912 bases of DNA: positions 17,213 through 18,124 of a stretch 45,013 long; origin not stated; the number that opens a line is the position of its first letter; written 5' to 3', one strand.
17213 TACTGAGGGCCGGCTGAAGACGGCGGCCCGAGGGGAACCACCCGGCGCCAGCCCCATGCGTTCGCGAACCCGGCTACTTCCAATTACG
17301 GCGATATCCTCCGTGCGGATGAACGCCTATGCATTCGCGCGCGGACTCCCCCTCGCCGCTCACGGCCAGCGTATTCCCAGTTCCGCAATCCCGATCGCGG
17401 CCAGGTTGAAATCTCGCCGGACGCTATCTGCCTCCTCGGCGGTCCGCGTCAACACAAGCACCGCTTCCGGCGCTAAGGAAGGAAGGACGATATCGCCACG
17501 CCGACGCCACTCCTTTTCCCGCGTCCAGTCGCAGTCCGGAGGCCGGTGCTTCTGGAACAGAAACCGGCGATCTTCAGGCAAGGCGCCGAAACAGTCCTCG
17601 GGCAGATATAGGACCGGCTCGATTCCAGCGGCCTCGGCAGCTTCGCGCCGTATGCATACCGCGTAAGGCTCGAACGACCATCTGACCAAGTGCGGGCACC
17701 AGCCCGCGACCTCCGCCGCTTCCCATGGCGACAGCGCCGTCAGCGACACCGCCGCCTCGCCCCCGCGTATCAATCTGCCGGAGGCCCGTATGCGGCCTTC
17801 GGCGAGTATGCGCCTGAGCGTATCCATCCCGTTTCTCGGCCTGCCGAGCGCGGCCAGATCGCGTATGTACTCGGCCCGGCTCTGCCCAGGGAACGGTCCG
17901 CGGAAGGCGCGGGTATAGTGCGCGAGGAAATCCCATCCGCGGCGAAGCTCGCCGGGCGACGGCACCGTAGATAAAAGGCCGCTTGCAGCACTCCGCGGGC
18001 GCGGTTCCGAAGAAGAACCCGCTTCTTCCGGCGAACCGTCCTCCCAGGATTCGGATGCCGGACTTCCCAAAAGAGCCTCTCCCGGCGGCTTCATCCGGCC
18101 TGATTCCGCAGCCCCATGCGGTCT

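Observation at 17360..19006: Divergent DprA (SLOG-fold) domain fused to an unknown C-terminal domain, at the tail of the cydAB/oxidative-stress gene run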

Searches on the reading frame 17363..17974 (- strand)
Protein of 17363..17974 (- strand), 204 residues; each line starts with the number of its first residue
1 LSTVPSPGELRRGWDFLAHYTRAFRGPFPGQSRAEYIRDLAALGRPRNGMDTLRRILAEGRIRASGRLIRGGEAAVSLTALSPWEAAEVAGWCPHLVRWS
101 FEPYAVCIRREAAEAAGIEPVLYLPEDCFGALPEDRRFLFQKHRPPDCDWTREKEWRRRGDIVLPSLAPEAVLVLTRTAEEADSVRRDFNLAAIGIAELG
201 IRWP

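Call 14: search_protein_families(library=pfam, alignment_id=A2, max_evalue=10)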
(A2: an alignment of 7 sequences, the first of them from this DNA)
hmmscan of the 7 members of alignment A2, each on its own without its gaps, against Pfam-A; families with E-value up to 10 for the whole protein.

A. member 1, seq(197 aa): 0 families

B. families by the number of members that match (of 7 scanned): 2 families
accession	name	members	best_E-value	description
PF10899.13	AbiGi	3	0.068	Putative abortive phage resistance protein AbiGi, antitoxin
PF10722.14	YbjN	1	0.12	Putative bacterial sensory transduction regulator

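Call 22: search_protein_representatives(alignment_id=A2)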
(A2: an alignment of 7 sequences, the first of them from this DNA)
Query: 7 sequences, 200 profile positions. Proteins with E-value up to 0.001 (for the whole library): 2309; up to 1e-10: 1684; up to 1e-30: 1240. The best 150 are listed.
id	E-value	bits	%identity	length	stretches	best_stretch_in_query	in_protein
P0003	2.5e-93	327.4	-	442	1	2-199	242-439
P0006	7.7e-89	312.8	-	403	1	1-196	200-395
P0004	8.8e-89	312.6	-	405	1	1-199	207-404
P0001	7.2e-82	290.0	-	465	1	1-189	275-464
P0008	1.4e-75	269.6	-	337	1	1-192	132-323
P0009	2.0e-72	259.2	-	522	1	1-189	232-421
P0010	1.4e-71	256.4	-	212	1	1-189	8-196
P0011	3.8e-71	255.0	-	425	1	1-190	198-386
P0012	6.4e-70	251.0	-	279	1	2-194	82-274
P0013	7.5e-70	250.8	-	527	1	4-188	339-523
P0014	7.1e-69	247.6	-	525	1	2-185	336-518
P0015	1.6e-68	246.5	-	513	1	2-181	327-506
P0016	1.6e-68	246.5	-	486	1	2-193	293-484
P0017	3.7e-68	245.3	-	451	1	4-185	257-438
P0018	1.6e-67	243.3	-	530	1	3-193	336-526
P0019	1.6e-67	243.2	-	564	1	2-192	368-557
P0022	6.2e-67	241.3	-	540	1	2-193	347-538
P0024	2.1e-66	239.5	-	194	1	2-185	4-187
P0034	4.2e-65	235.3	-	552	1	2-192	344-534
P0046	2.7e-63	229.4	-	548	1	2-193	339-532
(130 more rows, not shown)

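Call 25: list_cluster_members(proteins=[P0013, P0014, P0019, P0022, P0009, P0011, P0034, P0046, P0010, P0024])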
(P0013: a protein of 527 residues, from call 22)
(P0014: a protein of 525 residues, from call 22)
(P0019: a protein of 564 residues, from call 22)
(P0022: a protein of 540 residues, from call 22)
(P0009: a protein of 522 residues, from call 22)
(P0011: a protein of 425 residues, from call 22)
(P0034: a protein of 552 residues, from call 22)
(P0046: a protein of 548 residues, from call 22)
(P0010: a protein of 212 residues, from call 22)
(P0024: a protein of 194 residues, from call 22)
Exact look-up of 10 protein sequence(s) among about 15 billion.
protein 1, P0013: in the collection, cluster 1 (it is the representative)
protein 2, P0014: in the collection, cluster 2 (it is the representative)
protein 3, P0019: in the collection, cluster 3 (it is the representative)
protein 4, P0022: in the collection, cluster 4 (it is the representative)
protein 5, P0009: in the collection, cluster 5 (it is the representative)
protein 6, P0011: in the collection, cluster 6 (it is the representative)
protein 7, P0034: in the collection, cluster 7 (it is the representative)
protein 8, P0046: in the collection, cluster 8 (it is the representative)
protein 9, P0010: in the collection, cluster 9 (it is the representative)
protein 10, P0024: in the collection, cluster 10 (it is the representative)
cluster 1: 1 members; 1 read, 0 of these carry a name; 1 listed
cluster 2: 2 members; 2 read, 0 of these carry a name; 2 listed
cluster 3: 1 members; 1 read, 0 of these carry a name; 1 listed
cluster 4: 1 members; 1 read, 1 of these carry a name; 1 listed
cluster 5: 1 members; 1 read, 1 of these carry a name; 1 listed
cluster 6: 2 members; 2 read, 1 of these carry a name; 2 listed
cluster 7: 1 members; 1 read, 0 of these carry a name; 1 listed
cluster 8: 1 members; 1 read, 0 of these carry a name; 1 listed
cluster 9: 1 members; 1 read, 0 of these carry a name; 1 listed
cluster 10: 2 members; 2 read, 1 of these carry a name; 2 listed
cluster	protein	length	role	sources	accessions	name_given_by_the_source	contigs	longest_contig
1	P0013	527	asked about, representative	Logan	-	-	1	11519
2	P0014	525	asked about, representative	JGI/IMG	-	-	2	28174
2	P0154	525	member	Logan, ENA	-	-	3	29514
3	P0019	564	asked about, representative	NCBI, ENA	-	-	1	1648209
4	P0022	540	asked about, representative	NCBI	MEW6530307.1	MAG: hypothetical protein AB1473_05680 [Thermodesulfobacteriota bacterium]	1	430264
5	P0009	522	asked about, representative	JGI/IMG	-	hypothetical protein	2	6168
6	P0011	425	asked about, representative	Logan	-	-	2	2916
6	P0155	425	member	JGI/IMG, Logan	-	hypothetical protein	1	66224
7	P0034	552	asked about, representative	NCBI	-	-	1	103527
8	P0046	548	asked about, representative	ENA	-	-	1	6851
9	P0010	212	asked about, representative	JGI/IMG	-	-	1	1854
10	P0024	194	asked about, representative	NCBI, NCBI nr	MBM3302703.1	MAG: hypothetical protein FJY85_22475 [Deltaproteobacteria bacterium] | hypothetical protein [Deltaproteobacteria bacterium]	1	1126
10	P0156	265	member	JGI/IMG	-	-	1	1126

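Call 47: search_solved_structures(query=A5, max_evalue=10, show_alignments=2)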
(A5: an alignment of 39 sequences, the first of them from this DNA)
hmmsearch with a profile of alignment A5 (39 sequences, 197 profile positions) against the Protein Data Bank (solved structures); distinct sequences matched with E-value up to 10: 4.
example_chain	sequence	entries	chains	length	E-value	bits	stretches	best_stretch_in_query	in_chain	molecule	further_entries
7kbb_E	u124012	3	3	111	0.12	14.9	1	9-50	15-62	UL131A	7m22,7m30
44ab_E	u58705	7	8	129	0.17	14.4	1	9-50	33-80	UL131A | Envelope glycoprotein UL131A | Envelope protein UL131A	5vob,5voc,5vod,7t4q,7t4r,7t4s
8tea_E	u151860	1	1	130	0.17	14.4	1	9-50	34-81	UL131A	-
6tda_L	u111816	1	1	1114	0.89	12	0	102-138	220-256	Chromatin structure-remodeling complex protein RSC8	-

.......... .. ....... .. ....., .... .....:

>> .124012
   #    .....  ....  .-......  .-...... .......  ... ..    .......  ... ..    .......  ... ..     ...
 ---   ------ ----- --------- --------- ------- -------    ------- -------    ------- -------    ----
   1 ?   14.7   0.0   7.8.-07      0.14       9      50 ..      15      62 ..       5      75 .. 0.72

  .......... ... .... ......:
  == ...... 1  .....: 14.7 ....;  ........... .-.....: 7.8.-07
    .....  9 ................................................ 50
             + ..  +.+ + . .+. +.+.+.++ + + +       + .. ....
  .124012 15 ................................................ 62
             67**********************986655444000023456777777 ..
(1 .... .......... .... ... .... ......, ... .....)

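Call 48: search_protein_families(library=pfam, alignment_id=A5, max_evalue=10)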
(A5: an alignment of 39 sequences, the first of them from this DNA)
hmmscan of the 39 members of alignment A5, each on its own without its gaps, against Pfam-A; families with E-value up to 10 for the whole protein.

A. member 1, seq(204 aa): 0 families

B. families by the number of members that match (of 39 scanned): 7 families
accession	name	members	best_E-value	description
PF10899.13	AbiGi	8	0.0074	Putative abortive phage resistance protein AbiGi, antitoxin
PF13439.12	Glyco_transf_4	1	0.0093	Glycosyltransferase Family 4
PF04485.17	NblA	1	0.066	Phycobilisome degradation protein nblA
PF08962.16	Rv2632c-like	1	0.1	Rv2632c-like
PF00570.28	HRDC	1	0.13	HRDC domain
PF02902.25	Peptidase_C48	1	0.31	Ulp1 protease family, C-terminal catalytic domain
PF08674.15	AChE_tetra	1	0.51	Acetylcholinesterase tetramerisation domain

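Call 51: find_related_loci(query=A2, collection=genome_contigs, flank=8000)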
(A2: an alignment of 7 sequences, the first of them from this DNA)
Query A2 (197 aa) in genome_contigs; peptide patterns used: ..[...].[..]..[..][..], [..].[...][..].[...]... (x = any residue, [..] = any of these).
274 stretches matched a pattern; 244 encode a relative of the query (tblastn E <= 1e-3); the best 80 are kept; 80 distinct loci.
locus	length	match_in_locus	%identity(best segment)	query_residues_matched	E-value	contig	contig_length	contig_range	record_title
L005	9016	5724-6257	44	8-183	2e-47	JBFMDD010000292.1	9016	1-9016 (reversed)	MAG: bacterium isolate MAG210 MAG210_292, whole genome shotgun sequence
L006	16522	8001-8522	50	8-179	4e-46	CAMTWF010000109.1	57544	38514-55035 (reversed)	MAG: uncultured delta proteobacterium isolate G04_MAG_00019 genome assembly, contig: G04_MAG_00019_000000000020, whole g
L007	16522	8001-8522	46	8-179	9e-46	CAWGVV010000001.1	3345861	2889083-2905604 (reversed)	MAG: uncultured delta proteobacterium isolate MFD02416.bin.1.4 genome assembly, contig: contig_29281, whole genome shotg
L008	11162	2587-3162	41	7-196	2e-44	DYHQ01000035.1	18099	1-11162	MAG TPA_asm: Candidatus Puniceispirillum sp. isolate DR5_54_11 Afr_mines_DR5_477_length_18099_cov_4_314841, whole genome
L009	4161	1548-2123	40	8-195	7e-44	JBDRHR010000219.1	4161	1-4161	MAG: Nitrospirota bacterium isolate MEGAHIT-group-1.534 k141_1658463, whole genome shotgun sequence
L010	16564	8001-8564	44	8-193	2e-43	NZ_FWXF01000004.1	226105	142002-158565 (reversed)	Desulfacinum hydrothermale DSM 13146, whole genome shotgun sequence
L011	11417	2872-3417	41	8-187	1e-43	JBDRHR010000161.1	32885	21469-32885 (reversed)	MAG: Nitrospirota bacterium isolate MEGAHIT-group-1.534 k141_12850506, whole genome shotgun sequence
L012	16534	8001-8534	46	8-183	6e-43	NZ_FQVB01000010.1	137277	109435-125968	Desulfacinum infernum DSM 9756, whole genome shotgun sequence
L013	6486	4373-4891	47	9-179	9e-43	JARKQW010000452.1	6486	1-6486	MAG: Syntrophobacteraceae bacterium isolate Reactor_metabat.49_sub k141_632035, whole genome shotgun sequence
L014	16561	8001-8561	43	1-182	1e-42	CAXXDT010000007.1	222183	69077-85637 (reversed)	MAG: uncultured Syntrophobacter sp. isolate 77c4d0fe-ff47-49b2-b771-50e4a4e8458d genome assembly, contig: contig_7, whol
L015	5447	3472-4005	45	8-183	5e-42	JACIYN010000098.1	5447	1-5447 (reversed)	MAG: Desulfacinum sp. isolate MAG-79 Desulfacinum_C3_bin37_Scaffold_98, whole genome shotgun sequence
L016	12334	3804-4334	40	8-182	6e-42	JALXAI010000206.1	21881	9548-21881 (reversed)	MAG: Desulfobacterales bacterium isolate T2_metabat1_scaf2bin.254 T2_NODE_1983_length_21881_cov_4.369633, whole genome s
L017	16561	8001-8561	40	8-193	5e-42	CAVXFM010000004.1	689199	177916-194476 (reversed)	MAG: uncultured delta proteobacterium isolate MFD02416.bin.1.343 genome assembly, contig: contig_11528, whole genome sho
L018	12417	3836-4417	42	2-189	4e-41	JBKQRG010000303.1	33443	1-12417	MAG: Desulfomonilaceae bacterium isolate MGr2D2E2F__bin_53 MGr2D2E2F_000000199673, whole genome shotgun sequence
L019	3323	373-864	41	9-170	1e-40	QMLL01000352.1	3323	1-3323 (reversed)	MAG: Deltaproteobacteria bacterium isolate B119_G9 B119_Guay9_scaffold_68235, whole genome shotgun sequence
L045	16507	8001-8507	42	9-175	2e-36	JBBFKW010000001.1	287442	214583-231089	MAG: Desulfosoma sp. isolate Uz-U4-09 NODE_28_length_287442_cov_29.321834, whole genome shotgun sequence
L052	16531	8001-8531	38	8-182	1e-35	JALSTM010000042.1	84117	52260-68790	MAG: Desulfobacterales bacterium isolate 356-308_metabat2_scaf2bin.107 356-308_scaffold_139_c1, whole genome shotgun seq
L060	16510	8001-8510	41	9-176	2e-34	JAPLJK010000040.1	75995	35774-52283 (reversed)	MAG: Deltaproteobacteria bacterium isolate LacPavin_0920_SED4_MAG_50_153 LacPavin_0920_SED4_scaffold_453130, whole genom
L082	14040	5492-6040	40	3-183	2e-32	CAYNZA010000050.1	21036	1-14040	MAG TPA_asm: uncultured Desulfomonile sp. isolate SRP242652_co2_218 genome assembly, contig: NODE_2828_length_21036_cov_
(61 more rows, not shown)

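Call 57: predict_structure(alignment_id=A5)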
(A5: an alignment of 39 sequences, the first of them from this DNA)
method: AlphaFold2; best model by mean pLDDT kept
length: 204 residues; sequences in the alignment: 39
mean_pLDDT: 94.8   pTM: 0.90
mean pLDDT of the five models: 94.8, 94.1, 93.8, 93.5, 93.4
residues with pLDDT >= 90: 181; 70-90: 22; 50-70: 1; < 50: 0
segments of 3 or more residues with pLDDT < 50: none
pLDDT, mean of each block of 10 residues (from residue 1): 88 97 90 95 95 97 95 97 94 80 96 98 98 98 92 96 98 98 98 97 93
secondary structure, 60 per line:
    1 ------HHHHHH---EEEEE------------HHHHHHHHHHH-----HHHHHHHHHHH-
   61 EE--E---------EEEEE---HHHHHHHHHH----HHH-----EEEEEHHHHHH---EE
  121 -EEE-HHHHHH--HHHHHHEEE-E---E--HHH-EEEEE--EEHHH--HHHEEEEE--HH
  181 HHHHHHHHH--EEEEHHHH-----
elements in order: H7-12 E16-20 H33-43 H49-59 E75-79 H83-92 E105-109 H110-115 E122-124 H126-131 H134-139 E140-142 E155-159 E172-176 H179-189 E192-195 H196-199

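Call 59: fold_search(model_id=the predicted structure, library=pdb)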
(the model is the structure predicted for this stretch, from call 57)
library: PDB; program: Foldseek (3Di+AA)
matches with E <= 10: 48; with E <= 0.001: 0
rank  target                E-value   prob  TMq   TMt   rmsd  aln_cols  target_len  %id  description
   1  7omw                  3.4e-03  0.97  0.43  0.44   7.8       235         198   13  Thermus sp. 2.9 DarT in complex with NAD+ (released 2021-06-23)
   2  7omx                  1.4e-02  0.89  0.43  0.44   8.3       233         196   12  Thermus sp. 2.9 DarT in complex with carba-NAD+ (released 2021-06-23)
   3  7omv                  1.4e-02  0.87  0.43  0.42   8.8       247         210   12  Thermus sp. 2.9 DarT (released 2021-06-23)
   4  7omy_AAA              2.9e-02  0.87  0.44  0.43   6.9       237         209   10  Thermus sp. 2.9 DarT in complex with carba-NAD+ and ssDNA (released 2021-06-23)
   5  7omu_AAA              2.0e-01  0.33  0.40  0.24  10.0       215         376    8  Thermosipho africanus DarTG in complex with ADP-ribose (released 2021-06-23)
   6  2hw2                  5.3e-01  0.07  0.16  0.21   8.8       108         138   10  Crystal structure of Rifampin ADP-ribosyl transferase in complex with Rifampin (released 2007-07-31)
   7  9ldc_A                1.7e+00  0.11  0.27  0.30   5.7       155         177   13  The structure of TkoKptA/DNA/ADPR complex-B* (released 2025-11-12)
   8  4v6w_CI               1.9e+00  0.01  0.09  0.08  10.7        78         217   18  Structure of the D. melanogaster 80S ribosome (released 2014-07-09)
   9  3kx0                  2.2e+00  0.03  0.15  0.21  12.2        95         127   13  Crystal Structure of the PAS domain of Rv1364c (released 2010-06-23)
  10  3h07_B                2.3e+00  0.01  0.14  0.14  16.1       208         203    8  Crystal structure of 3,4-dihydroxy-2-butanone 4-phosphate synthase from Yersinia pestis CO92 (released 2009-05-05)
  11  1wfx                  3.0e+00  0.08  0.27  0.30   6.1       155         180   12  Crystal Structure of APE0204 from Aeropyrum pernix (released 2004-11-27)
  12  9ldi                  3.0e+00  0.08  0.27  0.30   5.8       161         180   12  The complex structure of TkoKptA/2',3',5'-p-A (released 2025-11-12)
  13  3n2l_B                3.0e+00  0.05  0.10  0.11   4.0        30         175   27  2.1 Angstrom resolution crystal structure of an Orotate Phosphoribosyltransferase (pyrE) from Vibrio cholerae O1 biova (released 2010-06-02)
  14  3zlc_A                3.2e+00  0.02  0.09  0.08  10.9        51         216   10  Crystal Structure of Erv41p (released 2013-03-27)
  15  3h07_A                3.4e+00  0.01  0.15  0.15  16.0       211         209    8  Crystal structure of 3,4-dihydroxy-2-butanone 4-phosphate synthase from Yersinia pestis CO92 (released 2009-05-05)
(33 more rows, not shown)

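Call 65: fold_search(model_id=the predicted structure, library=viral)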
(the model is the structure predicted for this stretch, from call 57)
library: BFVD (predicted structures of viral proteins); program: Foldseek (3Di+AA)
matches with E <= 10: 86; with E <= 0.001: 0
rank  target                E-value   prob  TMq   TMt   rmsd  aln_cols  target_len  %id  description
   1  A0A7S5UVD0            2.6e-03  0.97  0.37  0.45  10.3       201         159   14  (no name in the UniProt tables at hand)
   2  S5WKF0                3.0e-03  0.96  0.32  0.49   7.8       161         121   16  Putative RNA 2'-phosphotransferase [Pseudomonas phage PaBG]
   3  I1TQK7                6.9e-03  0.94  0.39  0.28   6.8       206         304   10  (no name in the UniProt tables at hand)
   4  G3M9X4                3.3e-02  0.28  0.30  0.27  12.2       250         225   12  Gp233 [Bacillus phage G]
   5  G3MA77                5.8e-02  0.47  0.29  0.35   6.6       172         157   10  Gp336 [Bacillus phage G]
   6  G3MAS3                7.6e-02  0.35  0.31  0.39   8.5       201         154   10  Gp532 [Bacillus phage G]
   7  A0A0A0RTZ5            1.5e-01  0.41  0.42  0.36   8.9       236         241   10  Uncharacterized protein [Mycobacterium phage Larenn]
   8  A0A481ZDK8            2.9e-01  0.30  0.33  0.27   7.5       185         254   11  Uncharacterized protein [Pithovirus LCPAC406]
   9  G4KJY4                3.1e-01  0.15  0.25  0.16   5.8       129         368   11  (no name in the UniProt tables at hand)
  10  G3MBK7                3.8e-01  0.08  0.19  0.15   9.6       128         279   12  Gp141 [Bacillus phage G]
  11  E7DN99                5.3e-01  0.20  0.27  0.46   8.4       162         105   15  (no name in the UniProt tables at hand)
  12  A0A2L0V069            7.3e-01  0.20  0.36  0.23   8.1       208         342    9  Uncharacterized protein [Agrobacterium phage Atu_ph07]
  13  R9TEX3                8.8e-01  0.12  0.32  0.20   9.5       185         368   12  Uncharacterized protein [Vibrio phage nt-1]
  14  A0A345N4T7            9.4e-01  0.08  0.15  0.20   8.3        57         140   23  (no name in the UniProt tables at hand)
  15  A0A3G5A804            1.0e+00  0.01  0.11  0.09  20.3       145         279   14  Uncharacterized protein [Hyperionvirus sp.]
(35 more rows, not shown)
